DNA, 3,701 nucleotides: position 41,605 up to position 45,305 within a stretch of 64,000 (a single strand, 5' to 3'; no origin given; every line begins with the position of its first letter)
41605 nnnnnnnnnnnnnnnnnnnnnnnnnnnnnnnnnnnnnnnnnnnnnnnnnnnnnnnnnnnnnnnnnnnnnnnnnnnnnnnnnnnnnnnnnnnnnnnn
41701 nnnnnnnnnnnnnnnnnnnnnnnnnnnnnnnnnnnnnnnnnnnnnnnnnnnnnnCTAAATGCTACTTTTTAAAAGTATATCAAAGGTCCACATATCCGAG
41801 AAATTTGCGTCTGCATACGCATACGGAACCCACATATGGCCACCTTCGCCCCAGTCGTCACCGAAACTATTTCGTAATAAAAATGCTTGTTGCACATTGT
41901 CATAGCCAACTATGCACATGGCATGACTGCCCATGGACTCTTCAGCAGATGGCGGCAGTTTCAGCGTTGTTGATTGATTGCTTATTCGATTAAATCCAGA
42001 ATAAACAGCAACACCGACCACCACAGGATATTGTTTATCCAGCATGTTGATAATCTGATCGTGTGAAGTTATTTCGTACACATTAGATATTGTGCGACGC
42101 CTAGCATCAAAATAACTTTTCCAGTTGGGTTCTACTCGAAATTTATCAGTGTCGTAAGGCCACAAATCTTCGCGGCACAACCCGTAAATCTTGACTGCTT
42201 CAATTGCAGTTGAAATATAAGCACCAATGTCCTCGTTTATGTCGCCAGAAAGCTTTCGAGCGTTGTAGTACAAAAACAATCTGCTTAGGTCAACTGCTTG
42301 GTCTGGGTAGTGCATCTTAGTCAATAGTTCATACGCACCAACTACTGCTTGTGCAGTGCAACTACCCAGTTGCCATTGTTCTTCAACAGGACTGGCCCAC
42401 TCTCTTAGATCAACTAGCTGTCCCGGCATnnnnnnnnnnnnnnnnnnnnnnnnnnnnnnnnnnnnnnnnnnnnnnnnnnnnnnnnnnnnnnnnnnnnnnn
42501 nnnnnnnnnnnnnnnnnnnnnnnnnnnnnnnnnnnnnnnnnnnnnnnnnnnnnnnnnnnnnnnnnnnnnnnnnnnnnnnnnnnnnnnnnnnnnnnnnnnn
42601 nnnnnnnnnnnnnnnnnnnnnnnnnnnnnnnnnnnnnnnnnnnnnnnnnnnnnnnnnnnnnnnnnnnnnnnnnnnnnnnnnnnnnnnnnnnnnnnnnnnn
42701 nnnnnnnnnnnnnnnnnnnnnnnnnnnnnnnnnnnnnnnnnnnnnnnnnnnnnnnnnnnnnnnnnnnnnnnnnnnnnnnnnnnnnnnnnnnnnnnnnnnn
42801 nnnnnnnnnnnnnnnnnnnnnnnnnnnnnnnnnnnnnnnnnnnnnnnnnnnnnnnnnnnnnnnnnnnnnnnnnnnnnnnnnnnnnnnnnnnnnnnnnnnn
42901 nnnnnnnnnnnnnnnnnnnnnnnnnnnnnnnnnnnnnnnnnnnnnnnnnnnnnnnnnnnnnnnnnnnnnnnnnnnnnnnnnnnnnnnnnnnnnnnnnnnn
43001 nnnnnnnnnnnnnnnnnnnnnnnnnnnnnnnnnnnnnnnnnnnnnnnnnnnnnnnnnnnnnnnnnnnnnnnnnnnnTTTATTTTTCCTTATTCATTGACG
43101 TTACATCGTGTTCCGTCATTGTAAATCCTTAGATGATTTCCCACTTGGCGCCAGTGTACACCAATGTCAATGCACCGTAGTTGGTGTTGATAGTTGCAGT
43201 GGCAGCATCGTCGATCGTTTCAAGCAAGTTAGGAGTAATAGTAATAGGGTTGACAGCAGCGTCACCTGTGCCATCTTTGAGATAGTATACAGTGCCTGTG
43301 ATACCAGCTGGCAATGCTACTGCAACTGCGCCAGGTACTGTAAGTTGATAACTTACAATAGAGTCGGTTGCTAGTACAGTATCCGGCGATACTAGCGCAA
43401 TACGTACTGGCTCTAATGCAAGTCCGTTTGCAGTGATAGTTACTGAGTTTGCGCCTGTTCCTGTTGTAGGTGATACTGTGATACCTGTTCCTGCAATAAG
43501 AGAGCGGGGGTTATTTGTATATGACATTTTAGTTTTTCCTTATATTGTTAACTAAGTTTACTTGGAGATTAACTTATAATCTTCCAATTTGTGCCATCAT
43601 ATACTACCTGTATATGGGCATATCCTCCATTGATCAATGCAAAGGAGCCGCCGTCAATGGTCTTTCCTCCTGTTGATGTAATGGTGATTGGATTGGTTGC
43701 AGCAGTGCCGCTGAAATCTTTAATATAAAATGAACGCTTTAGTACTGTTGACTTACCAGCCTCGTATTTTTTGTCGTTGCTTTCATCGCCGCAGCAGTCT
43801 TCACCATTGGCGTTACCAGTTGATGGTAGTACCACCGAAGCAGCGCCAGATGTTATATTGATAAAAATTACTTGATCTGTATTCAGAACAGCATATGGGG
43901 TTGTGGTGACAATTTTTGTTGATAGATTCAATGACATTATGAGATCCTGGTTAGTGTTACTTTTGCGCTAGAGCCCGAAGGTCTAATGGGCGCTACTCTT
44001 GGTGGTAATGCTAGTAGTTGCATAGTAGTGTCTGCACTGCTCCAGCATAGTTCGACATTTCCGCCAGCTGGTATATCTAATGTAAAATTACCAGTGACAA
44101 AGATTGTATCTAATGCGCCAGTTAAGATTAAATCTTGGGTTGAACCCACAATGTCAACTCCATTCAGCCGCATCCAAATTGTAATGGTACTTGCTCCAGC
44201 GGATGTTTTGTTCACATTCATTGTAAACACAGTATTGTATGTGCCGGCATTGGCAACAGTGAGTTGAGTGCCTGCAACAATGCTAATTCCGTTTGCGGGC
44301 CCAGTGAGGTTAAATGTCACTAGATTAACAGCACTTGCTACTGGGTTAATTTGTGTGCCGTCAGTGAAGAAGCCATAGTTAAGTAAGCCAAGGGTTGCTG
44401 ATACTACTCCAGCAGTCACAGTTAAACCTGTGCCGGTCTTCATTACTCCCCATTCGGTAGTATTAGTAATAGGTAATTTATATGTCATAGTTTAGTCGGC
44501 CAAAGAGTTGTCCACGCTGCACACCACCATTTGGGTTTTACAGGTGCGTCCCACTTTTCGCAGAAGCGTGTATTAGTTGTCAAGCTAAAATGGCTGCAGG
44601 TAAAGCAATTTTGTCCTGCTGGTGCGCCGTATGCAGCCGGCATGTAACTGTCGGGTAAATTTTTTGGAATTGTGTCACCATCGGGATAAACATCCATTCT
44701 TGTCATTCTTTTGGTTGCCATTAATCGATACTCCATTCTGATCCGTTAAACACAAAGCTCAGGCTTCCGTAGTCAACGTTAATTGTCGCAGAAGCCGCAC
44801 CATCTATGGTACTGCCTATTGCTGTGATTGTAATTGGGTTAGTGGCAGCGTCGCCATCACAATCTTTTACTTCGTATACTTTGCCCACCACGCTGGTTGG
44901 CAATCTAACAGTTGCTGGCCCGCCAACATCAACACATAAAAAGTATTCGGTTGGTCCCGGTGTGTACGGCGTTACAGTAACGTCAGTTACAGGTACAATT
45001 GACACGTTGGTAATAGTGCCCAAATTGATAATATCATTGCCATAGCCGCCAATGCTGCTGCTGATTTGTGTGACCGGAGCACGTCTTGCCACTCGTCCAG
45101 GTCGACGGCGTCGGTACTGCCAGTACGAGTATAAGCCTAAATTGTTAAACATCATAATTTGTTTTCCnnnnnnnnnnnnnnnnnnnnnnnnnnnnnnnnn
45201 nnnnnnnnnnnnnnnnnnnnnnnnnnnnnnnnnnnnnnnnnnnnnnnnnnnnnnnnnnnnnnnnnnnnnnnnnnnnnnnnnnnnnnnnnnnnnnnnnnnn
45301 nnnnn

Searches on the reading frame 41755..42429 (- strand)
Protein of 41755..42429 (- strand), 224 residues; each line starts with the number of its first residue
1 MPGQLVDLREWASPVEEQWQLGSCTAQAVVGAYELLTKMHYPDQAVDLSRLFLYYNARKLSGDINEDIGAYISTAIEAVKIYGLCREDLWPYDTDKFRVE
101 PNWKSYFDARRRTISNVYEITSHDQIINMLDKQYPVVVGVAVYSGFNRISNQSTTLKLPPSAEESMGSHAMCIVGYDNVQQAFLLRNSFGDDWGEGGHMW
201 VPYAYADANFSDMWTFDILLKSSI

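Call 35: search_protein_families(library=pfam, proteins=[window:41755-42429:-], max_evalue=0.01)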
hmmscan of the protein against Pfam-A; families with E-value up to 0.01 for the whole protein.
window:41755-42429:- (224 aa): 3 families
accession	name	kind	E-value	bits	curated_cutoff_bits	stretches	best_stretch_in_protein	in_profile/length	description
PF00112.29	Peptidase_C1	-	6.6e-15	56.2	20.7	1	6-201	5-202/220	Papain family cysteine protease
PF13529.12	Peptidase_C39_2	-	0.00077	20.5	24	1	117-186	83-140/143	Peptidase_C39 like family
PF03051.21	Peptidase_C1_2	-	0.009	15.3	22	0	162-205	354-401/438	Peptidase C1-like family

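Call 61: search_dna_similar(query=window:41758-42429:-, collection=phages, mode=protein, max_evalue=0.001, max_rows=25)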
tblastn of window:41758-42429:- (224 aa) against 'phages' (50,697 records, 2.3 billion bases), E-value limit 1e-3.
Records with a match: 12; places in all: 12; records where one place covers at least 80% of the query: 4.
Best place of each record, by identity: <60% 12.
By first word of the organism name: Prevotella 7; uncultured 1; Burkholderia 1; Alicyclobacillus 1; Caudoviricetes 1; Phage 1.
By host as written in the record: Prevotella sp. 7; - 2; Burkholderia glumae 1; Alicyclobacillus acidoterrestris MMB007 1; bacteria 1.
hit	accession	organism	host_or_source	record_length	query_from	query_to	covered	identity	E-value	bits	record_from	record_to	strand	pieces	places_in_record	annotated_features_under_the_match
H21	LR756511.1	uncultured phage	metagenomic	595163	4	205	90%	37.6%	4e-34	134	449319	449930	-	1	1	record has no annotation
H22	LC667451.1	Burkholderia phage FLC9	Burkholderia glumae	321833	6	205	89%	35.8%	7e-32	127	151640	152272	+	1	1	hypothetical protein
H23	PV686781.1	Alicyclobacillus phage MMB025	Alicyclobacillus acidoterrestris MMB007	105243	9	219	94%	26.9%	4e-13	73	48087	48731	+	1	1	endolysin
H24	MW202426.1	Caudoviricetes sp.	Manatee Spring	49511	6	203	88%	25.5%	4e-4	47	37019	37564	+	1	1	peptidase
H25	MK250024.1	Prevotella phage Lak-B5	Prevotella sp.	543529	135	215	36%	35.4%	5e-4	47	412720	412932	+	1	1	record has no annotation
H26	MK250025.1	Prevotella phage Lak-B6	Prevotella sp.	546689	135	215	36%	35.4%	5e-4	47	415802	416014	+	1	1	record has no annotation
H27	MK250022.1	Prevotella phage Lak-B3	Prevotella sp.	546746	135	215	36%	35.4%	5e-4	47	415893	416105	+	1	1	record has no annotation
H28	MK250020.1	Prevotella phage Lak-B1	Prevotella sp.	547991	135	215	36%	35.4%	5e-4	47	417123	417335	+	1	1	record has no annotation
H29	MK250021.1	Prevotella phage Lak-B2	Prevotella sp.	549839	135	215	36%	35.4%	5e-4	47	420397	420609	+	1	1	record has no annotation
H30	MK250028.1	Prevotella phage Lak-B9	Prevotella sp.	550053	135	215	36%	35.4%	5e-4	47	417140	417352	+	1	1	record has no annotation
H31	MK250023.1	Prevotella phage Lak-B4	Prevotella sp.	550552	135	215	36%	35.4%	5e-4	47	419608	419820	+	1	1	record has no annotation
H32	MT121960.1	Phage DP SC_2_H4_2017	bacteria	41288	107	216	49%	25.0%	3e-4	47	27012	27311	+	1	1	none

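Call 63: get_annotated_region(hit=H22, flank=9000)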
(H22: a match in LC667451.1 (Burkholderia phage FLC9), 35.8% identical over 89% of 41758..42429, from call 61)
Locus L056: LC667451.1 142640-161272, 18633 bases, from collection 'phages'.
description: Burkholderia phage FLC9 DNA, complete genome.
organism: Burkholderia phage FLC9 (NCBI taxid 2906467)
taxonomy: Viruses; Duplodnaviria; Heunggongvirae; Uroviricota; Caudoviricetes
host: Burkholderia glumae; source: -; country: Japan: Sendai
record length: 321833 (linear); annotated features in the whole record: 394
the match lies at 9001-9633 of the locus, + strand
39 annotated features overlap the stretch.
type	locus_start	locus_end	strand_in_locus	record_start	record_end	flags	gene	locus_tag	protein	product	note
CDS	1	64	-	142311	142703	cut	-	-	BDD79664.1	hypothetical protein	FLC9_gp145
CDS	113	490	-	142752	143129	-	-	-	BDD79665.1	hypothetical protein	FLC9_gp146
CDS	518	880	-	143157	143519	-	-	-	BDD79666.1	hypothetical protein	FLC9_gp147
CDS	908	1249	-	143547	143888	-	-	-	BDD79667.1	hypothetical protein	FLC9_gp148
CDS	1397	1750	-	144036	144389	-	-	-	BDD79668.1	hypothetical protein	FLC9_gp149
CDS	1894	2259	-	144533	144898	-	-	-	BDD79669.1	hypothetical protein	FLC9_gp150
CDS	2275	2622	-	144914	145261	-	-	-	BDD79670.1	hypothetical protein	FLC9_gp151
CDS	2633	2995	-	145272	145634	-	-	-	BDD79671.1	hypothetical protein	FLC9_gp152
CDS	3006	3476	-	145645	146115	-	-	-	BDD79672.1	hypothetical protein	FLC9_gp153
CDS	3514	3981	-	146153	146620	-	-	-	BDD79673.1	hypothetical protein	FLC9_gp154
CDS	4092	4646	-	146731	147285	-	-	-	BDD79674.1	hypothetical protein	FLC9_gp155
CDS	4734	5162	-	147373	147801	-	-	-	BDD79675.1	hypothetical protein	FLC9_gp156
CDS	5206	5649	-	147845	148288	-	-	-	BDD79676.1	hypothetical protein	FLC9_gp157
CDS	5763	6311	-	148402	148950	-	-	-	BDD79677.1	hypothetical protein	FLC9_gp158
CDS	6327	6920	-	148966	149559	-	-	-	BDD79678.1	hypothetical protein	FLC9_gp159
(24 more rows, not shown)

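Call 64: get_annotated_region(hit=H21, flank=12000)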
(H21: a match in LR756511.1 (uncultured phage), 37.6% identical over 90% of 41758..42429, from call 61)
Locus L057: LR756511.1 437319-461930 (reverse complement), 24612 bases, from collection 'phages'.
description: uncultured phage genome assembly, chromosome: 1.
organism: uncultured phage (NCBI taxid 278008)
taxonomy: Viruses; environmental samples
host: -; source: metagenomic; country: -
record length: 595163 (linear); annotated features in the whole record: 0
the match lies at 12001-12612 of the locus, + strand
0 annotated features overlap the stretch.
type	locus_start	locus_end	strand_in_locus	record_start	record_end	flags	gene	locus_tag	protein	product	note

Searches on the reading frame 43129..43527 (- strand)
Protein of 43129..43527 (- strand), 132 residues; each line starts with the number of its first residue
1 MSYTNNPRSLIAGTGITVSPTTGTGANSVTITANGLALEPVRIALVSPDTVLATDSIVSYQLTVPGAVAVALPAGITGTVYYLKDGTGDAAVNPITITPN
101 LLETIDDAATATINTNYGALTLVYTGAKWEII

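Call 8: search_protein_families(library=phrogs, proteins=[window:43129-43527:-], max_evalue=0.01)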
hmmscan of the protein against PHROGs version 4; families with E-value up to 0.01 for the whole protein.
window:43129-43527:- (132 aa): 1 family
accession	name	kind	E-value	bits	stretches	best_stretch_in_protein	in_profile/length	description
phrog_20556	-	tail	3.2e-06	27.4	1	68-131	331-394/528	baseplate protein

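Call 35: search_protein_families(library=pfam, proteins=[window:43129-43527:-], max_evalue=0.01)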
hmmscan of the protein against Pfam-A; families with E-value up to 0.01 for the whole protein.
window:43129-43527:- (132 aa): 0 families

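Call 78: search_dna_similar(query=window:43132-43527:-, collection=phages, mode=protein, max_evalue=0.001, max_rows=30)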
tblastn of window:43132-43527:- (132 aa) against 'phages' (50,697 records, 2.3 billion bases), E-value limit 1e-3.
No match.

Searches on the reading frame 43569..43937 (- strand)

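Call 8: search_protein_families(library=phrogs, proteins=[window:43569-43937:-], max_evalue=0.01)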
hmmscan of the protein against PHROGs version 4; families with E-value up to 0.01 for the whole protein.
window:43569-43937:- (122 aa): 1 family
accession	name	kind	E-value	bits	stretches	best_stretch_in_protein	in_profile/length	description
phrog_20556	-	tail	9e-06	26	1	68-120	342-394/528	baseplate protein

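Call 35: search_protein_families(library=pfam, proteins=[window:43569-43937:-], max_evalue=0.01)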
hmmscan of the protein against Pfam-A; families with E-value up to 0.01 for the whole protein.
window:43569-43937:- (122 aa): 1 family
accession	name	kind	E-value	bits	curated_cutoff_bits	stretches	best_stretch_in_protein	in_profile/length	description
PF07880.17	T4_gp9_10_N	-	0.003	18.1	25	1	65-111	103-150/175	Bacteriophage T4 gp9/10-like protein, N-terminal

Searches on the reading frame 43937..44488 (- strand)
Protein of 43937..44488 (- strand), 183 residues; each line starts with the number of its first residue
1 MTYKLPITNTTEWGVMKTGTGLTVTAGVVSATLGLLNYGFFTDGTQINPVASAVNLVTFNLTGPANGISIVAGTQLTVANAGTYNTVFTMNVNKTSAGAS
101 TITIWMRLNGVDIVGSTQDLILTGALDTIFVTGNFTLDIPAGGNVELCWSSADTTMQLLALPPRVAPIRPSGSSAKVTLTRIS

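Call 8: search_protein_families(library=phrogs, proteins=[window:43937-44488:-], max_evalue=0.01)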
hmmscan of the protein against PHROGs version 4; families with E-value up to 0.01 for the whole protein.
window:43937-44488:- (183 aa): 0 families

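Call 35: search_protein_families(library=pfam, proteins=[window:43937-44488:-], max_evalue=0.01)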
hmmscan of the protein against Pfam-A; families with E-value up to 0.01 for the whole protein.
window:43937-44488:- (183 aa): 1 family
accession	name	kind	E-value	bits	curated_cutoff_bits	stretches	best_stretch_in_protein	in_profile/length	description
PF18573.7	BclA_C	-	0.0056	17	38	1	54-152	17-108/128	BclA C-terminal domain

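Call 59: search_protein_families(library=ncbifam, proteins=[window:43940-44488:-], max_evalue=0.1)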
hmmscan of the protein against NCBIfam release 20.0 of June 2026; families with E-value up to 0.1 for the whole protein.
window:43940-44488:- (183 aa): 0 families

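Call 62: search_dna_similar(query=window:43940-44488:-, collection=phages, mode=protein, max_evalue=0.001, max_rows=25)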
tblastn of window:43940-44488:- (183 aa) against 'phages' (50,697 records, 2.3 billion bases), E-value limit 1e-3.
Records with a match: 11; places in all: 11; records where one place covers at least 80% of the query: 1.
Best place of each record, by identity: <60% 11.
By first word of the organism name: Caudoviricetes 6; Bacteriophage 2; Acinetobacter 2; Limnohabitans 1.
By host as written in the record: - 8; Acinetobacter soli KZ-1 2; Limnohabitans sp. DCL3 1.
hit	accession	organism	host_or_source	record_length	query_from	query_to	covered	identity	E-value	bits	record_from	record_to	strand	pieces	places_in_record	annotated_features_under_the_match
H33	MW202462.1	Caudoviricetes sp.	Manatee Spring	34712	38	183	80%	29.6%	6e-12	69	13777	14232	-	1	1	hypothetical protein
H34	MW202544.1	Bacteriophage sp.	Manatee Spring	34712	38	183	80%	29.6%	6e-12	69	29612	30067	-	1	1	hypothetical protein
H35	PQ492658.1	Limnohabitans phage DC31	Limnohabitans sp. DCL3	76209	36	182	80%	28.4%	1e-7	56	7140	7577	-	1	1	hypothetical protein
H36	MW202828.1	Caudoviricetes sp.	Manatee Spring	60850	59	171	62%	36.7%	2e-9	61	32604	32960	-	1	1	hypothetical protein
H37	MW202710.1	Caudoviricetes sp.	Manatee Spring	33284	38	171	73%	30.7%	3e-8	58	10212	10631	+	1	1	hypothetical protein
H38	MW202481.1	Caudoviricetes sp.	Manatee Spring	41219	59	183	68%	31.5%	3e-11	66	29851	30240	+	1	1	none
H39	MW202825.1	Bacteriophage sp.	Manatee Spring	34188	38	150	62%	32.8%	7e-4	45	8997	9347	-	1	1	complement C1q-like protein 3 roll fold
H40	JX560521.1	Acinetobacter phage phiAC-1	Acinetobacter soli KZ-1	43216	36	160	68%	29.4%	7e-8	57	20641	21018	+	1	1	hypothetical protein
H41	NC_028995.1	Acinetobacter phage phiAC-1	Acinetobacter soli KZ-1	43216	36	160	68%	29.4%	7e-8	57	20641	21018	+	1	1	hypothetical protein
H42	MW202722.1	Caudoviricetes sp.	Manatee Spring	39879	57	183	69%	22.6%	2e-4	47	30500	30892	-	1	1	phage-associated hyaluronidase-like protein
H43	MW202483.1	Caudoviricetes sp.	Manatee Spring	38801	74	160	48%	25.3%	4e-5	49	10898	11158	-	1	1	hypothetical protein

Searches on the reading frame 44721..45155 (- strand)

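Call 6: search_protein_families(library=pfam, proteins=[window:44721-45155:-], max_evalue=0.1)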
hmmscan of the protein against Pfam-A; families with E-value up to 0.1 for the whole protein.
window:44721-45155:- (144 aa): 1 family
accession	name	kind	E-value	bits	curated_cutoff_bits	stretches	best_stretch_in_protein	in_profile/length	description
PF07880.17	T4_gp9_10_N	-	0.039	14.4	25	1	75-125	85-140/175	Bacteriophage T4 gp9/10-like protein, N-terminal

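Call 8: search_protein_families(library=phrogs, proteins=[window:44721-45155:-], max_evalue=0.01)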
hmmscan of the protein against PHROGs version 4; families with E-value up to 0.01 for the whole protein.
window:44721-45155:- (144 aa): 3 families
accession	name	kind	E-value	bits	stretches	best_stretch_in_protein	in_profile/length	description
phrog_20556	-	tail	1.6e-06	28.5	1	88-143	338-394/528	baseplate protein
phrog_972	-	tail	0.002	16.9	1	77-143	117-188/1246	tail fiber protein proximal subunit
phrog_37034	-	unknown function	0.0036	18.1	1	88-142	115-169/171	-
